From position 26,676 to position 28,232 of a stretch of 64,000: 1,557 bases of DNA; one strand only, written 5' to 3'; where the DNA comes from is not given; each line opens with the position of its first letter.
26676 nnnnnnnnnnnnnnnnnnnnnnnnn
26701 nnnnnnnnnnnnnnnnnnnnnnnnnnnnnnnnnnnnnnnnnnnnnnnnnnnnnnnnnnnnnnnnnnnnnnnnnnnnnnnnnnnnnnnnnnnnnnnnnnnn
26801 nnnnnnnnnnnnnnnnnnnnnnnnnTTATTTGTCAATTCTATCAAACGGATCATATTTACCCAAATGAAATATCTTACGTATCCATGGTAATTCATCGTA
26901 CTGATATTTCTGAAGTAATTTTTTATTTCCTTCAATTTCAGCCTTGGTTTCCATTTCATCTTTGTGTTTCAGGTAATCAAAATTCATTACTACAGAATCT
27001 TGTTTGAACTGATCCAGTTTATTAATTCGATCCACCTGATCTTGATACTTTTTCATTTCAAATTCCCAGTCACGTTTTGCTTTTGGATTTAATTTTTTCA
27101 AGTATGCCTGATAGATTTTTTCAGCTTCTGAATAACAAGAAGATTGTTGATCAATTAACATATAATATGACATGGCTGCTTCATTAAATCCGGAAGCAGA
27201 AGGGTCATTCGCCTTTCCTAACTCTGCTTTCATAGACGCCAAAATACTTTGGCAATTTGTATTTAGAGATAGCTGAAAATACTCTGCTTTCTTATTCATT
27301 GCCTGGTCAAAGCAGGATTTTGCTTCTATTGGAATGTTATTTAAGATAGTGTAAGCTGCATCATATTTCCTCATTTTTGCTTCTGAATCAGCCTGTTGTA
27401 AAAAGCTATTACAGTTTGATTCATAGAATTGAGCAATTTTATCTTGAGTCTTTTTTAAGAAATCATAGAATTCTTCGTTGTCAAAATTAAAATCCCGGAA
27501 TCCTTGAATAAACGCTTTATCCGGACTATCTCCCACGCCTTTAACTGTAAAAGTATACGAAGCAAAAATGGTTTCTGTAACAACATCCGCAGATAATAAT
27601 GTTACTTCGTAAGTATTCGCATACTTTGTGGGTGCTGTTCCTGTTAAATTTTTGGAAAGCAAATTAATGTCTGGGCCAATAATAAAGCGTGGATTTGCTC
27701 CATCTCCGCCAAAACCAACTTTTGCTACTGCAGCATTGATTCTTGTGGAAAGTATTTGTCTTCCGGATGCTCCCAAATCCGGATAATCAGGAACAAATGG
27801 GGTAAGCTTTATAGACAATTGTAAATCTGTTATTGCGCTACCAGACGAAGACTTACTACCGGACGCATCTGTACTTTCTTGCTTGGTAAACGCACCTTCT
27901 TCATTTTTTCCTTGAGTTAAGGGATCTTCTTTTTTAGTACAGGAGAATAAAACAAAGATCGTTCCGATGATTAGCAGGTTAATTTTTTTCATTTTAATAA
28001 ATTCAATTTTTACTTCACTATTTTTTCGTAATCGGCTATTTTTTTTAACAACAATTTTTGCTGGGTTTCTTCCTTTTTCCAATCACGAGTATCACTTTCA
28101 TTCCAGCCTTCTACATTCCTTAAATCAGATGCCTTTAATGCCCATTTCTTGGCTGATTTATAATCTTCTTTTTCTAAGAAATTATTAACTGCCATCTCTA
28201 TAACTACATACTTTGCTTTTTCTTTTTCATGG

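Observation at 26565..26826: Unannotated microprotein pair: a 51-aa polycationic peptide followed at 1 nt by a 34-aa hydrophobic peptide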

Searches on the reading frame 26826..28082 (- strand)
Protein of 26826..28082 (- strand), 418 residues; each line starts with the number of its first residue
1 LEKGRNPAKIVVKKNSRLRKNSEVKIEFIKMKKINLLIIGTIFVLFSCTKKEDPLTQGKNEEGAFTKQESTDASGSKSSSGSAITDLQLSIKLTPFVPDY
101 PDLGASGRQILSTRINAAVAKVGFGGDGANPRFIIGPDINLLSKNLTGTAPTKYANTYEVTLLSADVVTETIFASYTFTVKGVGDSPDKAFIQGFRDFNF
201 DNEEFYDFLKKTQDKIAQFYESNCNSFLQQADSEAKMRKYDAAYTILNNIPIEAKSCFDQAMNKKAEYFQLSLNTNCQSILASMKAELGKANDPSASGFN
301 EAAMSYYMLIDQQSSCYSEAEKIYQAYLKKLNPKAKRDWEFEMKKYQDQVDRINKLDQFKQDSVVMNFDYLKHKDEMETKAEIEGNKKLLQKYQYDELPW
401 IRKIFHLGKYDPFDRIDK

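Call 3: search_protein_families(library=pfam, proteins=[window:26826-28082:-], max_evalue=1)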
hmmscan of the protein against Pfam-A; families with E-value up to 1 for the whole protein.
window:26826-28082:- (418 aa): 0 families

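Call 4: search_protein_families(library=ncbifam, proteins=[window:26826-28082:-], max_evalue=1)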
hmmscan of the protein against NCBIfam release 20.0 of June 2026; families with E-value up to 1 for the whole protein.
window:26826-28082:- (418 aa): 0 families

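Call 60: find_homologous_proteins(query=window:26829-27992:-, max_evalue=0.00001)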
Query window:26829-27992:- (388 aa): 176 proteins with E <= 0.00001 among 3924 candidates; the best 120 are listed.
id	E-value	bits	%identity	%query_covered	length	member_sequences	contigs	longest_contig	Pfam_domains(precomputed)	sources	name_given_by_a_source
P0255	8.8e-257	869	100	100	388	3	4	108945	-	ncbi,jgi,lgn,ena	jgi:hypothetical protein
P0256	3.7e-187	640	75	95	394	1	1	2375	-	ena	-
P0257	8.8e-185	632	73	95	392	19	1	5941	-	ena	-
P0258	4.4e-176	604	67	99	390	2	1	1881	-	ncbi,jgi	jgi:hypothetical protein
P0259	5.4e-174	597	66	99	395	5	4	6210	-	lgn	-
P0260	1.2e-173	596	66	100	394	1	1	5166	-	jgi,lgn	jgi:hypothetical protein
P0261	6.0e-173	593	65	99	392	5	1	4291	-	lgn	-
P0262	3.1e-172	591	67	95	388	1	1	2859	-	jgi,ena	jgi:hypothetical protein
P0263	6.1e-172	590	66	100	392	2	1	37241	-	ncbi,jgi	jgi:hypothetical protein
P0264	1.0e-171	589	71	91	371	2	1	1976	-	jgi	jgi:hypothetical protein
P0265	2.1e-171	588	75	86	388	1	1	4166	-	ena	-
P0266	1.7e-169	582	64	100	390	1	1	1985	-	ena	-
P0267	3.1e-169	581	64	100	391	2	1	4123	-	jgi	jgi:hypothetical protein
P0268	9.1e-169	580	65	99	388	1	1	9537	-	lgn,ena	-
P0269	1.8e-168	579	62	100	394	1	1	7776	-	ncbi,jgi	jgi:hypothetical protein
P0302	5.5e-138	478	55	100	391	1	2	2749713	-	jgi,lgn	jgi:hypothetical protein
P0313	1.8e-121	424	51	96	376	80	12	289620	-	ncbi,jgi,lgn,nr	ncbi:MAG: hypothetical protein FJZ80_09720 [Bacteroidetes bacterium]|nr:hypothetical protein [Bacter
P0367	2.0e-115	404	48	96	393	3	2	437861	-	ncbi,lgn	ncbi:MAG: hypothetical protein ABF264_01430 [Flavobacteriales bacterium]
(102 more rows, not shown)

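Call 62: find_encoding_contigs(protein=P0263, flank=3500, max_places=1)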
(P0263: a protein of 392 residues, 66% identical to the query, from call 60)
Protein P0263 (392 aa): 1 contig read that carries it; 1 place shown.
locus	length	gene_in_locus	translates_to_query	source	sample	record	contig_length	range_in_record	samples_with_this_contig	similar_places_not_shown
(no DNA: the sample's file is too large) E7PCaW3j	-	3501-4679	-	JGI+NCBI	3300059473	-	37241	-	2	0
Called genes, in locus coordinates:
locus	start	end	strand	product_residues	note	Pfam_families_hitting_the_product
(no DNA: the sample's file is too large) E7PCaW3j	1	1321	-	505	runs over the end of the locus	PF11074:DUF2779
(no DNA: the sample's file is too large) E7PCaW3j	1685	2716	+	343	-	PF19672:DUF6175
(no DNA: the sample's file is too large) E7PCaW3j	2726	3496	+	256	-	-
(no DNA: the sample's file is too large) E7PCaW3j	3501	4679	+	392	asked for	-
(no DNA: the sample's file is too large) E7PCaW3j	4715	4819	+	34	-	-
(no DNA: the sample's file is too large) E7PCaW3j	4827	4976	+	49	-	-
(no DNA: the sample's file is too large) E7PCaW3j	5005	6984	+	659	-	PF07693:KAP_NTPase, PF13191:AAA_16 (faint)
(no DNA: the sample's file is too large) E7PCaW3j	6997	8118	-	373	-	PF14281:PDDEXK_4 (faint)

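Call 63: find_encoding_contigs(protein=P0302, flank=3500, max_places=1)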
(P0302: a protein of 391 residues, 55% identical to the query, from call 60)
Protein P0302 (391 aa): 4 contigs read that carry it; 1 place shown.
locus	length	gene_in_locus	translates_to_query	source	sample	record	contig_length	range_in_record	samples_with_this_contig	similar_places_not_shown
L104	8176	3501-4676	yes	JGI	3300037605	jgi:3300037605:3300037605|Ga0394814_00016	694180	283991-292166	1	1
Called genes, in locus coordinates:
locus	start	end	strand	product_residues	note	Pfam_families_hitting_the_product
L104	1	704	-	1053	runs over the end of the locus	PF00873:ACR_tran, PF03176:MMPL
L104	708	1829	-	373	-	-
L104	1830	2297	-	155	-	PF22381:Staph_reg_Sar_Rot, PF01047:MarR (weak)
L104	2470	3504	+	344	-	PF19672:DUF6175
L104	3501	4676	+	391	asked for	-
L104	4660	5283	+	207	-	-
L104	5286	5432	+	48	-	-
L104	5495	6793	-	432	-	-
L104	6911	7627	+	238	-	-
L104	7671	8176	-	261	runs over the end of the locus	PF00892:EamA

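Call 64: find_encoding_contigs(protein=P0313, flank=3500, max_places=2)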
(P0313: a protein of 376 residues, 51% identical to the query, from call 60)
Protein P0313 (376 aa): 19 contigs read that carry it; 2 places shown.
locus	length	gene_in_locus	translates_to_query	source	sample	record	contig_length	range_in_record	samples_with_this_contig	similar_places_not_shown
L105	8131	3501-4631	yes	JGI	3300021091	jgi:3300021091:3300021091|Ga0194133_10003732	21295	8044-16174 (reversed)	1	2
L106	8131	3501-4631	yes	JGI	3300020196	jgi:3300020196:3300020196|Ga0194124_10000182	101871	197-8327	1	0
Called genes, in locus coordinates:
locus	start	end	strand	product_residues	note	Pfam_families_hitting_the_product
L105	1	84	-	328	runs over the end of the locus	PF01757:Acyl_transf_3, PF07786:HGSNAT_cat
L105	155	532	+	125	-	PF18962:Por_Secre_tail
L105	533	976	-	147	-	-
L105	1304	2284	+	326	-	PF19672:DUF6175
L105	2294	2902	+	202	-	-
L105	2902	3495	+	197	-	-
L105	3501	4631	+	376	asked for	-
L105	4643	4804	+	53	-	-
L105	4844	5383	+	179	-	-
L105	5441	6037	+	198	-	-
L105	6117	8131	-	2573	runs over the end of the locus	PF00668:Condensation, PF00501:AMP-binding, PF00550:PP-binding (faint), PF00668:Condensation, PF00501:AMP-binding, PF00668:Condensation, PF00975:Thioesterase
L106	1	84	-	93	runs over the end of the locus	?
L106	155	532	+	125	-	PF18962:Por_Secre_tail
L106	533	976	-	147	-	-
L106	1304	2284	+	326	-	PF19672:DUF6175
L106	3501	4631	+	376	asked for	-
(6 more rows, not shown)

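Call 65: find_encoding_contigs(protein=P0367, flank=3500, max_places=1)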
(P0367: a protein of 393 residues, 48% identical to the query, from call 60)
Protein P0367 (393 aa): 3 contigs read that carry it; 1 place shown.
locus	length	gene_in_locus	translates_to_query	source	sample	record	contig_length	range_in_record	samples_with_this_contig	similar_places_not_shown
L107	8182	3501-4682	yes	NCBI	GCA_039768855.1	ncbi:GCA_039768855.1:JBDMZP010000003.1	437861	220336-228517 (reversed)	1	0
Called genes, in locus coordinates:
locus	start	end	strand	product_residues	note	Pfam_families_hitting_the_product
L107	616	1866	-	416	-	-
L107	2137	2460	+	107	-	-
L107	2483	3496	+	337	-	PF19672:DUF6175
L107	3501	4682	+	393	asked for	-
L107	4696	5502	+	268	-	-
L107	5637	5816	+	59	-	-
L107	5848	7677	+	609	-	PF06241:Castor_Poll_mid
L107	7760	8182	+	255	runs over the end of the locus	PF04338:DUF481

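Call 74: search_protein_families(library=padloc, proteins=[window:26829-27992:-], max_evalue=0.01)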
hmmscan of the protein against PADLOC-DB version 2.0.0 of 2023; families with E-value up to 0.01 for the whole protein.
window:26829-27992:- (388 aa): 0 families

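Call 90: predict_structure(alignment_id=A4)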
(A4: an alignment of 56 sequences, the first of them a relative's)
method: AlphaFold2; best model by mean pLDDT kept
length: 388 residues; sequences in the alignment: 56
mean_pLDDT: 76.1   pTM: 0.55
mean pLDDT of the five models: 76.1, 74.8, 72.1, 72.1, 71.1
residues with pLDDT >= 90: 54; 70-90: 238; 50-70: 55; < 50: 41
segments of 3 or more residues with pLDDT < 50: 17-53, 386-388
pLDDT, mean of each block of 10 residues (from residue 1): 60 51 29 31 33 60 86 83 88 67 88 82 87 90 92 87 85 89 91 92 89 88 88 88 84 84 62 85 86 86 83 86 81 74 78 79 66 57 49
secondary structure, 60 per line:
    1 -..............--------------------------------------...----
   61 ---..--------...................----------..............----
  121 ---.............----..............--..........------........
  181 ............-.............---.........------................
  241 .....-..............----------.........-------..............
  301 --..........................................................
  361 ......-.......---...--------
elements in order: H2-15 H74-92 E103-116 E124-136 E141-154 H157-166 H173-192 H194-206 H210-218 H225-245 H247-260 H271-279 H287-300 H303-366 H368-374

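Call 92: fold_search(model_id=the predicted structure, library=pdb)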
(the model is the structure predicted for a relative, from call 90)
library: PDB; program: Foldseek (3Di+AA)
matches with E <= 10: 699; with E <= 0.001: 15
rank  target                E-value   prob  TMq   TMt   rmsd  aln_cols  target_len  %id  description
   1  4uv2_P                1.1e-04  1.00  0.18  0.30  10.3       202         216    8  Structure of the curli transport lipoprotein CsgG in a non-lipidated, pre-pore conformation (released 2014-09-24)
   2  4uv2_N                2.2e-04  0.99  0.16  0.24  11.9       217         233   10  Structure of the curli transport lipoprotein CsgG in a non-lipidated, pre-pore conformation (released 2014-09-24)
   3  4uv2_O                2.6e-04  1.00  0.18  0.29   9.9       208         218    9  Structure of the curli transport lipoprotein CsgG in a non-lipidated, pre-pore conformation (released 2014-09-24)
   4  4kwy_A                2.9e-04  1.00  0.19  0.45   7.9       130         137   11  Crystal structure of a putative lipoprotein (CC_3750) from Caulobacter crescentus CB15 at 2.40 A resolution (released 2013-06-19)
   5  4uv2_B                3.7e-04  0.99  0.15  0.23  10.6       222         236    8  Structure of the curli transport lipoprotein CsgG in a non-lipidated, pre-pore conformation (released 2014-09-24)
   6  4uv2_F                4.4e-04  0.99  0.15  0.24  11.9       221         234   10  Structure of the curli transport lipoprotein CsgG in a non-lipidated, pre-pore conformation (released 2014-09-24)
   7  2iqi_B                5.2e-04  1.00  0.18  0.34   9.3       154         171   16  Crystal structure of protein XCC0632 from Xanthomonas campestris, Pfam DUF330 (released 2006-11-07)
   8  4uv2_M                5.2e-04  1.00  0.17  0.29  10.1       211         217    9  Structure of the curli transport lipoprotein CsgG in a non-lipidated, pre-pore conformation (released 2014-09-24)
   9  4uv2_J                5.2e-04  0.99  0.16  0.25  10.9       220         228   10  Structure of the curli transport lipoprotein CsgG in a non-lipidated, pre-pore conformation (released 2014-09-24)
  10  4uv2_D                5.2e-04  0.98  0.16  0.24  10.3       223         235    8  Structure of the curli transport lipoprotein CsgG in a non-lipidated, pre-pore conformation (released 2014-09-24)
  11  4uv2_I                6.1e-04  0.99  0.16  0.24  10.4       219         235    8  Structure of the curli transport lipoprotein CsgG in a non-lipidated, pre-pore conformation (released 2014-09-24)
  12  2iqi_G                7.2e-04  1.00  0.19  0.37   8.4       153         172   18  Crystal structure of protein XCC0632 from Xanthomonas campestris, Pfam DUF330 (released 2006-11-07)
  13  4uv2_A                7.7e-04  0.99  0.15  0.24  10.9       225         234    9  Structure of the curli transport lipoprotein CsgG in a non-lipidated, pre-pore conformation (released 2014-09-24)
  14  2iqi_F                8.6e-04  1.00  0.19  0.37   8.6       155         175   15  Crystal structure of protein XCC0632 from Xanthomonas campestris, Pfam DUF330 (released 2006-11-07)
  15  4uv2_G                9.1e-04  0.95  0.15  0.23  12.3       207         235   10  Structure of the curli transport lipoprotein CsgG in a non-lipidated, pre-pore conformation (released 2014-09-24)
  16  4uv2_E                1.0e-03  0.99  0.16  0.25  10.5       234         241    9  Structure of the curli transport lipoprotein CsgG in a non-lipidated, pre-pore conformation (released 2014-09-24)
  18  5t11_K                1.2e-03  1.00  0.20  0.45   6.3       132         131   16  PelC L103M dodecamer from Paraburkholderia phytofirmans, space group C2 (released 2017-03-15)
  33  5t11_H                3.5e-03  0.99  0.19  0.41   6.9       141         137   14  PelC L103M dodecamer from Paraburkholderia phytofirmans, space group C2 (released 2017-03-15)
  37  5t11_G                4.2e-03  0.99  0.18  0.41   7.9       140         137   13  PelC L103M dodecamer from Paraburkholderia phytofirmans, space group C2 (released 2017-03-15)
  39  4hrv_B                5.5e-03  0.99  0.17  0.39   5.0       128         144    8  Crystal Structure of Lipoprotein GNA1162 from Neisseria meningitidis (released 2013-04-24)
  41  5t11_L                6.6e-03  0.99  0.18  0.40   6.1       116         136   13  PelC L103M dodecamer from Paraburkholderia phytofirmans, space group C2 (released 2017-03-15)
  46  5t11_F                8.2e-03  0.99  0.18  0.40   6.2       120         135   13  PelC L103M dodecamer from Paraburkholderia phytofirmans, space group C2 (released 2017-03-15)
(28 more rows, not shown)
